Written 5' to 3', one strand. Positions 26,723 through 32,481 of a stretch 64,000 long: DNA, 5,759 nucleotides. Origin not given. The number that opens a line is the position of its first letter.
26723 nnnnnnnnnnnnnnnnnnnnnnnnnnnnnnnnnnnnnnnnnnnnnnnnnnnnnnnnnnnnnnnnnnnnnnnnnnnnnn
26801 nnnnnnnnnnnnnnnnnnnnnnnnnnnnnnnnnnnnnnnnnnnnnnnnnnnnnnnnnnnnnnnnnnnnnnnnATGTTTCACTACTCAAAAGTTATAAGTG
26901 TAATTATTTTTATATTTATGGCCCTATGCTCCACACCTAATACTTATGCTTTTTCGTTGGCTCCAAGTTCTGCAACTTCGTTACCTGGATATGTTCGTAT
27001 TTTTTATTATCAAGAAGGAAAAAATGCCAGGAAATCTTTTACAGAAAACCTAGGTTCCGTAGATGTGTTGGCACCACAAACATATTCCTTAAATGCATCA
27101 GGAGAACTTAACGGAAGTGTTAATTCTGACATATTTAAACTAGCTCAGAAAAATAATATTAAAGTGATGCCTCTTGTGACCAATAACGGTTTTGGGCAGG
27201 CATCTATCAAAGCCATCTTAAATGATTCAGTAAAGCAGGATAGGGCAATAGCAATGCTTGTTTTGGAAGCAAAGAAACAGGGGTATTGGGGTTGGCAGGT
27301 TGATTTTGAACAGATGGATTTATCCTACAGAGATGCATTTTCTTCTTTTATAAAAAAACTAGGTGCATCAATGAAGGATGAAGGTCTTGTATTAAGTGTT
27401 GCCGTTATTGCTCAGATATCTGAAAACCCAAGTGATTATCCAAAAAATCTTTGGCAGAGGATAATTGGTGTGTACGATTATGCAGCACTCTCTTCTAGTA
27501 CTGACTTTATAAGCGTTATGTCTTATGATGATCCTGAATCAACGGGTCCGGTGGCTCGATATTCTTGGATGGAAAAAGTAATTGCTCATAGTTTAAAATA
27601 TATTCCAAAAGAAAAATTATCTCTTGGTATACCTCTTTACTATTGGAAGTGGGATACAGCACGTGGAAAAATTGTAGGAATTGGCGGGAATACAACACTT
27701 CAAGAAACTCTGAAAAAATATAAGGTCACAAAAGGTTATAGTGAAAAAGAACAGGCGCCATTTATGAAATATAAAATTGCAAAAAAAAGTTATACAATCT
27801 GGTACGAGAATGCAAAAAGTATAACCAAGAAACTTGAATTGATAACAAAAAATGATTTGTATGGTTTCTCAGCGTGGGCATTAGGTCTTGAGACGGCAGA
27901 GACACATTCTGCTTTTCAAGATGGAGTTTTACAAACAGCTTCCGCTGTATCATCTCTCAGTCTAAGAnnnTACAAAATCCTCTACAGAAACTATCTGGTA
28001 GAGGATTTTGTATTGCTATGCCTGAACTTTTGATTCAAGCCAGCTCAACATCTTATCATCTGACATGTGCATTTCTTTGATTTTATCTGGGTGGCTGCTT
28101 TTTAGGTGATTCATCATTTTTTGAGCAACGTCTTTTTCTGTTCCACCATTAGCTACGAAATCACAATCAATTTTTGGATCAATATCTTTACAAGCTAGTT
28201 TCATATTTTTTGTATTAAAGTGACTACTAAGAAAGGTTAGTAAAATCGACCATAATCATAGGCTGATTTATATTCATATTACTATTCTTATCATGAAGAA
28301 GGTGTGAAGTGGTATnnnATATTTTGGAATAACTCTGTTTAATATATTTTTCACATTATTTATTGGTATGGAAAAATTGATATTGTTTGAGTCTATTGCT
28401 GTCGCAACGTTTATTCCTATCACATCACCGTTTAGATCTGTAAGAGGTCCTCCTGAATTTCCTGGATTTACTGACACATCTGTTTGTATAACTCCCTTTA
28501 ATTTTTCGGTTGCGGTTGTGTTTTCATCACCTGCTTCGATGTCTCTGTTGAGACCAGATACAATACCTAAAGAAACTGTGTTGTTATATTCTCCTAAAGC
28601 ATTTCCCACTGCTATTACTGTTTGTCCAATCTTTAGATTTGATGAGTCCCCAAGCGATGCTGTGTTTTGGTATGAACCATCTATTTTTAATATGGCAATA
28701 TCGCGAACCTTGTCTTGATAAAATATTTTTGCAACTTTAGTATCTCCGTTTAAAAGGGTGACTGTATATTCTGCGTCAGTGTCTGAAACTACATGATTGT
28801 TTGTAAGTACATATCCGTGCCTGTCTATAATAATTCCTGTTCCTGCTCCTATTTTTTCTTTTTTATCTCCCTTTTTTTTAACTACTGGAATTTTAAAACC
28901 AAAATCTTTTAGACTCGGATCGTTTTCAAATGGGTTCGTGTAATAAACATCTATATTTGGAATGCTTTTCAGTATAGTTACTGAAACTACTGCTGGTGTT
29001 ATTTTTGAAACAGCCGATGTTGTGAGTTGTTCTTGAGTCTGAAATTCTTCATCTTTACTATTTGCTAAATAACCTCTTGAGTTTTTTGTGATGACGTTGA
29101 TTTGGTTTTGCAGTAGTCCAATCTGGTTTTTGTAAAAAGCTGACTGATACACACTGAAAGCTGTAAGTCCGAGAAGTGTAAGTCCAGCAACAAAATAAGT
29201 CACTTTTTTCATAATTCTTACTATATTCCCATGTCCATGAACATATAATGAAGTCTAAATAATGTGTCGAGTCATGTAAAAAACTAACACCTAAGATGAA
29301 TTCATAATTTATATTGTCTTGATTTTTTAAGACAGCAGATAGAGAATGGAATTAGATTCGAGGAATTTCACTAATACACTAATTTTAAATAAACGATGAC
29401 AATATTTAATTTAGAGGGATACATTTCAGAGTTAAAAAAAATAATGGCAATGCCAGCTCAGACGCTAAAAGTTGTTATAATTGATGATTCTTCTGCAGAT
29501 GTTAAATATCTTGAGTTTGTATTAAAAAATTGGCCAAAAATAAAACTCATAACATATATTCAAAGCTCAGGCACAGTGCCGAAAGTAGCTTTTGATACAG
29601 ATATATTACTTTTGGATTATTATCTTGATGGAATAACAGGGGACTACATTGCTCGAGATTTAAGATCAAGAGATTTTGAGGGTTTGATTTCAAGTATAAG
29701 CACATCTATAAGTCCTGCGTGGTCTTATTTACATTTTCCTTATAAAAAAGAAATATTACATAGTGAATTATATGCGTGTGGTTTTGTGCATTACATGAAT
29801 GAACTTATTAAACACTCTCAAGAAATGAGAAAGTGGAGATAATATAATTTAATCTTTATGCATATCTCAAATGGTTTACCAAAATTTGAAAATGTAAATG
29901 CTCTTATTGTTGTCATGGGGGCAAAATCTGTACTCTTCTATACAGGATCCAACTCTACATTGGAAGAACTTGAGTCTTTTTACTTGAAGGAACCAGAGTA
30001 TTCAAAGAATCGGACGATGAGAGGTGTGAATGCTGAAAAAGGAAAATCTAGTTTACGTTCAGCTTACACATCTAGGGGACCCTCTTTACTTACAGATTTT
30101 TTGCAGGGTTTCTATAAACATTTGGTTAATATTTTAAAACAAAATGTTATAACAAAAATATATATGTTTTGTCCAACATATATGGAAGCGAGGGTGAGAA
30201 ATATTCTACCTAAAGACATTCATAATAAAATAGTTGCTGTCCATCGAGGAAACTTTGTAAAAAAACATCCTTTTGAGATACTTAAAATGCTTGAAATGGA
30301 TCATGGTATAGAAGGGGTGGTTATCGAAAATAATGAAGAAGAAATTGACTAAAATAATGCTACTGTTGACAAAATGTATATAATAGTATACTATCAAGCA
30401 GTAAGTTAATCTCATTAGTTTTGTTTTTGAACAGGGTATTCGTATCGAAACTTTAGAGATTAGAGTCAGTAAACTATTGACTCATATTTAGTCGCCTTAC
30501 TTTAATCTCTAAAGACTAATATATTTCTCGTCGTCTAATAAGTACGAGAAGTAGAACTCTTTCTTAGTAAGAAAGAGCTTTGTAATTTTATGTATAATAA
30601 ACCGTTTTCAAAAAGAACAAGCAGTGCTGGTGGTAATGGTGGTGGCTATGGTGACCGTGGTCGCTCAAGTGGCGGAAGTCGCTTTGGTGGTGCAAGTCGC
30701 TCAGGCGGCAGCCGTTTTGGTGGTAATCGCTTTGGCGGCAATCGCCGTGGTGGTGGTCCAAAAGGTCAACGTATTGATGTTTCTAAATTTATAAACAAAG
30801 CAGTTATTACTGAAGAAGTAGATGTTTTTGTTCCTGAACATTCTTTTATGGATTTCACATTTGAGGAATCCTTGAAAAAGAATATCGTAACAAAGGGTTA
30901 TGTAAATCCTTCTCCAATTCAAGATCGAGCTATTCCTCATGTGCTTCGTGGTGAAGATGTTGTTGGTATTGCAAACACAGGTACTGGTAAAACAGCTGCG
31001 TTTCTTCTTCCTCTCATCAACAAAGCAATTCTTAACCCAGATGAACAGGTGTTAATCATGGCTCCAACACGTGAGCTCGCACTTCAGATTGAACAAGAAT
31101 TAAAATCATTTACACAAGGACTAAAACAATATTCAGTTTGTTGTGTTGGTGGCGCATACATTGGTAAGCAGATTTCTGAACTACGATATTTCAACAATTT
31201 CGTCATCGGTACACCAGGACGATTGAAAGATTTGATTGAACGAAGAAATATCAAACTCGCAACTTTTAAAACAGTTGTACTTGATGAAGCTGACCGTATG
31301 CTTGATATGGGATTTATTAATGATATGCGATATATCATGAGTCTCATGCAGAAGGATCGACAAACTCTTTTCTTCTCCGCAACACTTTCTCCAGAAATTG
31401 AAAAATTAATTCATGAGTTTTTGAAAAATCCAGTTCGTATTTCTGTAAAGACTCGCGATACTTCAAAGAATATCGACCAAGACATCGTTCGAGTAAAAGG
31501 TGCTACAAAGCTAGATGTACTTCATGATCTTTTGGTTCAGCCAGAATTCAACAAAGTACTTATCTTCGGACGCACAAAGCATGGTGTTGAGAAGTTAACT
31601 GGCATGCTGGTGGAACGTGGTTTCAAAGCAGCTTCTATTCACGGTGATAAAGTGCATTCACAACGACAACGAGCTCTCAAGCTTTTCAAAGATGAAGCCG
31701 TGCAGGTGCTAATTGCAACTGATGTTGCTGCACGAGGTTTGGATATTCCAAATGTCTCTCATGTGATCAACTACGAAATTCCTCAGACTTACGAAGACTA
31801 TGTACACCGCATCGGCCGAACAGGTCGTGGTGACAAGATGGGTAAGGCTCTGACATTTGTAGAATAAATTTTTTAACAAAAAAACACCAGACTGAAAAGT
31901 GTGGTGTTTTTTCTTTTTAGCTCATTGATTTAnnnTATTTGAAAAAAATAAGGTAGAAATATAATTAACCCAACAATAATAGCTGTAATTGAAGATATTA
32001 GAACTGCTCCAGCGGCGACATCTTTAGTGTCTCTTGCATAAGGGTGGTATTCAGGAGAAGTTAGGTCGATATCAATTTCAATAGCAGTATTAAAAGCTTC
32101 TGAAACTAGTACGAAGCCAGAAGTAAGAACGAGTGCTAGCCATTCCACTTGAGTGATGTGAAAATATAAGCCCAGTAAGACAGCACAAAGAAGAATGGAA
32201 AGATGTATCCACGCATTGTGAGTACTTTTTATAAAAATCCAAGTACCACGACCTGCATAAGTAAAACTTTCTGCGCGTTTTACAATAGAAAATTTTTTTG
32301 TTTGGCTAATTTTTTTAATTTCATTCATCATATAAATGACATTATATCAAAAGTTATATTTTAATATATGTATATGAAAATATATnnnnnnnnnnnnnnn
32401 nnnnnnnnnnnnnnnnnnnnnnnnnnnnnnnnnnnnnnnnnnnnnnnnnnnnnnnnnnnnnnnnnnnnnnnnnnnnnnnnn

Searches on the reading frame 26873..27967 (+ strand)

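Call 59: search_protein_families(library=pfam, proteins=[window:26873-27967:+], max_evalue=0.0001)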
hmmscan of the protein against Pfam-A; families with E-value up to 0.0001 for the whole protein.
window:26873-27967:+ (365 aa): 1 family
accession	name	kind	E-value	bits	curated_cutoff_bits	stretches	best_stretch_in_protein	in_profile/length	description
PF00704.34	Glyco_hydro_18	-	2.4e-22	80.4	29.6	1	71-338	48-315/317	Glycosyl hydrolases family 18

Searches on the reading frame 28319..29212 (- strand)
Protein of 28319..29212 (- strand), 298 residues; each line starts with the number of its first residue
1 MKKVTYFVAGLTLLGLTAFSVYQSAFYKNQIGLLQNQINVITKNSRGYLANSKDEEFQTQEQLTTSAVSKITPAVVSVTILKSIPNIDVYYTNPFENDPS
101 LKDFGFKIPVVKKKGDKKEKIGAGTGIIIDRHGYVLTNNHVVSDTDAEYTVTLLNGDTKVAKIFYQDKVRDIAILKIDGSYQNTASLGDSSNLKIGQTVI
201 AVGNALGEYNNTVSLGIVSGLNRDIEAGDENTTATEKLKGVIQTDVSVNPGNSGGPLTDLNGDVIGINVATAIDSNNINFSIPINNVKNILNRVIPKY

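Call 59: search_protein_families(library=pfam, proteins=[window:28319-29212:-], max_evalue=0.0001)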
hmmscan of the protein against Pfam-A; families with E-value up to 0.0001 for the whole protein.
window:28319-29212:- (298 aa): 2 families
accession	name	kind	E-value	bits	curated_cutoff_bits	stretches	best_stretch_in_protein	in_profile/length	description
PF13365.12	Trypsin_2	-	1.7e-30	107.1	27.6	1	124-267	1-144/144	Trypsin-like peptidase domain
PF00089.32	Trypsin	-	5.5e-16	59.5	20.6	1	125-290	28-219/220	Trypsin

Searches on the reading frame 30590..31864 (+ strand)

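Call 59: search_protein_families(library=pfam, proteins=[window:30590-31864:+], max_evalue=0.0001)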
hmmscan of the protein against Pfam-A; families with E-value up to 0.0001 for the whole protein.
window:30590-31864:+ (425 aa): 3 families
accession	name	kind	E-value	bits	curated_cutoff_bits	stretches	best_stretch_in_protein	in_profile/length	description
PF00270.35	DEAD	-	1.3e-47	162.1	26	1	108-272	1-166/167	DEAD/DEAH box helicase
PF00271.37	Helicase_C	-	2.4e-33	115.1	23.5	1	307-413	2-108/110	Helicase conserved C-terminal domain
PF04851.21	ResIII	-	6.8e-08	33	22.5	1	123-266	25-162/164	Type III restriction enzyme, res subunit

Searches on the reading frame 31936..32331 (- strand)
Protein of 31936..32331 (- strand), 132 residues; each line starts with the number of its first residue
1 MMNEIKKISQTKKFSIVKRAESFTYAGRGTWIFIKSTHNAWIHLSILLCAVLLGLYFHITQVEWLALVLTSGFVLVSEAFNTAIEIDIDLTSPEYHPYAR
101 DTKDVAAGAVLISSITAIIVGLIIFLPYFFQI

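Call 59: search_protein_families(library=pfam, proteins=[window:31936-32331:-], max_evalue=0.0001)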
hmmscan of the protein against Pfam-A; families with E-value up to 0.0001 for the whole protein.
window:31936-32331:- (132 aa): 1 family
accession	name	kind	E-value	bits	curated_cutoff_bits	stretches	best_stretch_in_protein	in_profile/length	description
PF01219.24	DAGK_prokar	-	8.5e-32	109.5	22.3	1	25-125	2-102/102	Prokaryotic diacylglycerol kinase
